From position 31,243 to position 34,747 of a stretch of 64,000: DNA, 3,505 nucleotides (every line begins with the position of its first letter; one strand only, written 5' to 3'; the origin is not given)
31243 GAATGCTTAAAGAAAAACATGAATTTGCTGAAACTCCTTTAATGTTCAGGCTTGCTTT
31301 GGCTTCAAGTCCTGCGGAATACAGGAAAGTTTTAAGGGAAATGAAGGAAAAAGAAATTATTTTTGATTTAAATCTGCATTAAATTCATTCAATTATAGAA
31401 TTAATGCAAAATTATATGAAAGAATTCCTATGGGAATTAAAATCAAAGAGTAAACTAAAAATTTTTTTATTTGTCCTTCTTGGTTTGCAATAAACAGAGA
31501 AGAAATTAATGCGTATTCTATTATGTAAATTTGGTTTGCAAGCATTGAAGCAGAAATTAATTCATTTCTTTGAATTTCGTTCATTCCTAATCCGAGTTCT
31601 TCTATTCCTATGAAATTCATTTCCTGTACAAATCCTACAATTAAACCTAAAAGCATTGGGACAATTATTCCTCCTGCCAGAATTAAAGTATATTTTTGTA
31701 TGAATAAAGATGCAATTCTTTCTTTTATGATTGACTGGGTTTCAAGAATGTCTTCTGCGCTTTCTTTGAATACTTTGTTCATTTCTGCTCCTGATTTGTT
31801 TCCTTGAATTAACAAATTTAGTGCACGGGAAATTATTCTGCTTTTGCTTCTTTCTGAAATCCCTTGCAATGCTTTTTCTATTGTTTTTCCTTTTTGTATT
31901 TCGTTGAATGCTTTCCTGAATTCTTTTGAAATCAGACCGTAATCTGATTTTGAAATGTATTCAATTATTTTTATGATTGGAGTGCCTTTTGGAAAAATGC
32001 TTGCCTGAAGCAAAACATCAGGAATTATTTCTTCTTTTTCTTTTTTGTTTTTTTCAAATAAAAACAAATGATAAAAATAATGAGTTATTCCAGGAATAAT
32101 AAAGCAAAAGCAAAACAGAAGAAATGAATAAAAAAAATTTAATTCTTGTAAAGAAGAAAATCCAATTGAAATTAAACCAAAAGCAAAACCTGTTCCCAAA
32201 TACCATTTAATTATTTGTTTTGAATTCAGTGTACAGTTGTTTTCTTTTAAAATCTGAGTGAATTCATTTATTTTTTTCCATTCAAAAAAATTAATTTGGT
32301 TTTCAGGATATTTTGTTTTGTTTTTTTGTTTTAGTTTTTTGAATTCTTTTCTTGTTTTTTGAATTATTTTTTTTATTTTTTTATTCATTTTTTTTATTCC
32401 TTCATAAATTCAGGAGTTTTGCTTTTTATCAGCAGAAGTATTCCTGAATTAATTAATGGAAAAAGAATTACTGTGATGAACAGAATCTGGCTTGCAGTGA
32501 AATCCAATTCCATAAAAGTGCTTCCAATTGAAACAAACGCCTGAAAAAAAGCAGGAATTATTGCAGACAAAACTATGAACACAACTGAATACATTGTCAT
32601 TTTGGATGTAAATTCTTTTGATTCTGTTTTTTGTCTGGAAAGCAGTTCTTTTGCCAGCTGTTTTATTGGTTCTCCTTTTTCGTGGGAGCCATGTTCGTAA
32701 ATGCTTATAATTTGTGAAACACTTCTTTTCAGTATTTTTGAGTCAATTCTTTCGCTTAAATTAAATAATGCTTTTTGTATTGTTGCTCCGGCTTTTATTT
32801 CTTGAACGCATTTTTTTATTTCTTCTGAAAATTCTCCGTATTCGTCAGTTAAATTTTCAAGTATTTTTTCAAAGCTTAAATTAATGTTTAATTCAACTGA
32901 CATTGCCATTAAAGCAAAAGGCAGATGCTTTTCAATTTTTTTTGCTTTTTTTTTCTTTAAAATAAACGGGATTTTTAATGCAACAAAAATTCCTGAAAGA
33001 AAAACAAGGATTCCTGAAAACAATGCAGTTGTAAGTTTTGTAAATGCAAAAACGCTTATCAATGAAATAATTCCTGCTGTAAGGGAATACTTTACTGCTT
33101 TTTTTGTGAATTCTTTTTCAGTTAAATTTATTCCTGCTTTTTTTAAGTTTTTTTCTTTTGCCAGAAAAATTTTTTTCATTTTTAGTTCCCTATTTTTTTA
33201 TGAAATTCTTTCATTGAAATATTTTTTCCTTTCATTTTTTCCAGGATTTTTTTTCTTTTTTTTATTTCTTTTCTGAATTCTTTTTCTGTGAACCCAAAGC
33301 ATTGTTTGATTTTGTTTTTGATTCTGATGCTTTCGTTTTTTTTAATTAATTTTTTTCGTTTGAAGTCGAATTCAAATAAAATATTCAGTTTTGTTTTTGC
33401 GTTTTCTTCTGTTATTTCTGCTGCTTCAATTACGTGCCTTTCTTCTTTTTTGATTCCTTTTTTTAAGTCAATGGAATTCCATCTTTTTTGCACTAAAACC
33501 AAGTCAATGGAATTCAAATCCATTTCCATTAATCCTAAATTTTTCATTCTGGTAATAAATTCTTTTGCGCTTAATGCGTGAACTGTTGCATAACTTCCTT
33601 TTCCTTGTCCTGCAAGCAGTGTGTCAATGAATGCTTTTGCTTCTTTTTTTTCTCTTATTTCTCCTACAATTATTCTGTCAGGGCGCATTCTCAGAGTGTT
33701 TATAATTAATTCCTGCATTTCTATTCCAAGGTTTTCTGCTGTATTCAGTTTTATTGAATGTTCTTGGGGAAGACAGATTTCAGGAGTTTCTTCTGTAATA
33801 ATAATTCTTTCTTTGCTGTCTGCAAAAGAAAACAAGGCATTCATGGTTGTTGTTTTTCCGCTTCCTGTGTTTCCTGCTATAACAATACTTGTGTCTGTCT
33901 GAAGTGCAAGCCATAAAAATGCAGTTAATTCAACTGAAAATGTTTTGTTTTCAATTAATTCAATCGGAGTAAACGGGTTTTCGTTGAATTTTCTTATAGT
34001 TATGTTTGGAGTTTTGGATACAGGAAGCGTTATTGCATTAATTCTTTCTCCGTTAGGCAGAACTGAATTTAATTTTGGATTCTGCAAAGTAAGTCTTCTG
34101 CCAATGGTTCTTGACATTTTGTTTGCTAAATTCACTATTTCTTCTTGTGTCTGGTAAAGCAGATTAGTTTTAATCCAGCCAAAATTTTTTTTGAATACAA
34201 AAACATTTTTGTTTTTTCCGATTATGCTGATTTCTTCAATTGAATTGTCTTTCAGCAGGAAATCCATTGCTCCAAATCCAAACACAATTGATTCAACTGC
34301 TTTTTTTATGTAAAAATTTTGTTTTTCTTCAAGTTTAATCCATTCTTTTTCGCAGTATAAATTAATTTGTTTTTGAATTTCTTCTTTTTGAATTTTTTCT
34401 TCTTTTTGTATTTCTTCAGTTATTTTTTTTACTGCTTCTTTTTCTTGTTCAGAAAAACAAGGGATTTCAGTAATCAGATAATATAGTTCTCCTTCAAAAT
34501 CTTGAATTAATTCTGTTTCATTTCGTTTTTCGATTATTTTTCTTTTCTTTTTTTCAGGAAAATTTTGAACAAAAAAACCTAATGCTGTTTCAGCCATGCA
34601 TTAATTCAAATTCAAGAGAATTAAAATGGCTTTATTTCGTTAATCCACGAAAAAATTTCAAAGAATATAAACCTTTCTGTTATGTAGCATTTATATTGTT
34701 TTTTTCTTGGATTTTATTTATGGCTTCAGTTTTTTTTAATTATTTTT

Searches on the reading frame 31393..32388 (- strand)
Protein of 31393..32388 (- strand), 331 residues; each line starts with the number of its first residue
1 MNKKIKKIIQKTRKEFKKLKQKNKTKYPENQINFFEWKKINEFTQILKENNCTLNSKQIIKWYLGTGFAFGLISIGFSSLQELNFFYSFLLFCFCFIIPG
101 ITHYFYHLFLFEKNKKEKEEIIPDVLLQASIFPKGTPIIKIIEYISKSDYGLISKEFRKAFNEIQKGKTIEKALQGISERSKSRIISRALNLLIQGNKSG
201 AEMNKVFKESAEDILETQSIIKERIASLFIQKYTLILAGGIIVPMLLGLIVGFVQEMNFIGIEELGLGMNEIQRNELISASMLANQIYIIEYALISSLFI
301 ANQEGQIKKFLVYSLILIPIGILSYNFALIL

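Call 8: search_protein_families(library=pfam, proteins=[window:31393-32388:-], max_evalue=0.001)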
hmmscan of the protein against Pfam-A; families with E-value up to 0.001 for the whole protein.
window:31393-32388:- (331 aa): 1 family
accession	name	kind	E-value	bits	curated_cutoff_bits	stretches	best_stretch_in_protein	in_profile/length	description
PF00482.28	T2SSF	-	2.5e-13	50.5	25.2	1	134-249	11-123/125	Type II secretion system (T2SS), protein F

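Call 100: search_protein_families(library=ncbifam, proteins=[window:31393-32388:-], max_evalue=0.01)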
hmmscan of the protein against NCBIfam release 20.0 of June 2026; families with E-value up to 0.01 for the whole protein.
window:31393-32388:- (331 aa): 1 family
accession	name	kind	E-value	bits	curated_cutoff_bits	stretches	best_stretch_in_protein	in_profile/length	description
NF004705.1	PRK06041.1-3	equivalog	0.00092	18.3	400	1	139-328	265-454/465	archaellar assembly protein ArlJ/FlaJ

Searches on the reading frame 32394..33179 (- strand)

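Call 8: search_protein_families(library=pfam, proteins=[window:32394-33179:-], max_evalue=0.001)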
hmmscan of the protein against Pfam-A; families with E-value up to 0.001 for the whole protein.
window:32394-33179:- (261 aa): 1 family
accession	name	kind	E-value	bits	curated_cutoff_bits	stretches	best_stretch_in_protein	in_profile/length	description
PF00482.28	T2SSF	-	2.4e-10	40.9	25.2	1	91-213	3-120/125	Type II secretion system (T2SS), protein F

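Call 100: search_protein_families(library=ncbifam, proteins=[window:32394-33179:-], max_evalue=0.01)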
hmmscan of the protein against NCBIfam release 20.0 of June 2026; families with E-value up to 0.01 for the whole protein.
window:32394-33179:- (261 aa): 1 family
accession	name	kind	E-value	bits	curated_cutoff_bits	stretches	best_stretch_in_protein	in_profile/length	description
NF004704.2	PRK06041.1-2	equivalog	3.3e-07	29.4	550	1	18-257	7-249/555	archaellar assembly protein ArlJ/FlaJ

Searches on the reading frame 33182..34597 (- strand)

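Call 8: search_protein_families(library=pfam, proteins=[window:33182-34597:-], max_evalue=0.001)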
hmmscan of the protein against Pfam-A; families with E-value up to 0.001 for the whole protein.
window:33182-34597:- (471 aa): 3 families
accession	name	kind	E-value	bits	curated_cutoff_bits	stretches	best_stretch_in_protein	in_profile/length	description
PF00437.27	T2SSE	-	2.6e-36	125.5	24.9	1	172-432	69-345/370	Type II/IV secretion system protein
PF10236.15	DAP3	-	0.0002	21.1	23.1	0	234-282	22-70/311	Mitochondrial ribosomal death-associated protein 3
PF13401.12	AAA_22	-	0.00046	20.9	27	0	234-306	4-33/130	AAA domain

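Call 100: search_protein_families(library=ncbifam, proteins=[window:33182-34597:-], max_evalue=0.01)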
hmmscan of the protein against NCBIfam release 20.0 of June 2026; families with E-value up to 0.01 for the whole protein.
window:33182-34597:- (471 aa): 21 families
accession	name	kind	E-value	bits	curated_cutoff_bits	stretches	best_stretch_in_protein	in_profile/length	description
NF058587.1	archaellum_moto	equivalog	2.6e-65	221.2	550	1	43-461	83-505/527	archaellum flagellar ATPase motor FlaI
TIGR03819.1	heli_sec_ATPase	hypoth_equivalog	1.5e-45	155.9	373.15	1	65-357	12-303/340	TadA family conjugal transfer-associated ATPase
TIGR02788.1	VirB11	equivalog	4.5e-41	140.9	249.95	2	223-358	132-269/308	P-type DNA transfer ATPase VirB11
NF053672.1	bindosome_BasE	exception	9.8e-37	126.8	1000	1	69-461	104-495/512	bindosome assembly system ATPase subunit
TIGR02782.1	TrbB_P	equivalog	7.5e-36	124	304.55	1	114-397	17-295/303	P-type conjugative transfer ATPase TrbB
NF010469.0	PRK13894.1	subfamily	1.5e-28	100.1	508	1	162-359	75-272/320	conjugal transfer ATPase TrbB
NF041000.1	ATPase_ComGA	equivalog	1.9e-25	89.4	300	1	235-368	128-260/267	competence type IV pilus ATPase ComGA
NF010407.0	PRK13833.1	subfamily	3.9e-25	89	499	1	115-355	26-263/323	conjugal transfer protein TrbB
NF010475.0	PRK13900.1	equivalog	4.3e-25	88.5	389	2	223-387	148-314/333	type IV secretion system ATPase VirB11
NF010425.0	PRK13851.1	equivalog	8.1e-23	80.8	461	1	221-343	148-272/344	type IV secretion system protein VirB11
TIGR02533.1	type_II_gspE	equivalog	6.6e-14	51.4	630.25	1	233-379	241-385/486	type II secretion system ATPase GspE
NF007755.0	PRK10436.1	equivalog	7.1e-14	51.3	617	1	190-371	175-353/465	type II secretion system protein GspE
TIGR02538.1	type_IV_pilB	equivalog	1.9e-13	49.9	675.65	1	237-372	318-451/564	type IV-A pilus assembly ATPase PilB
NF053534.1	T4PilAsmATPsTfpB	equivalog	2.5e-12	46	850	1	213-359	313-457/584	type IV pilus assembly ATPase TfpB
TIGR01420.1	pilT_fam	subfamily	3.7e-12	46.1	319.1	1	231-352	118-240/343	PilT/PilU family type 4a pilus ATPase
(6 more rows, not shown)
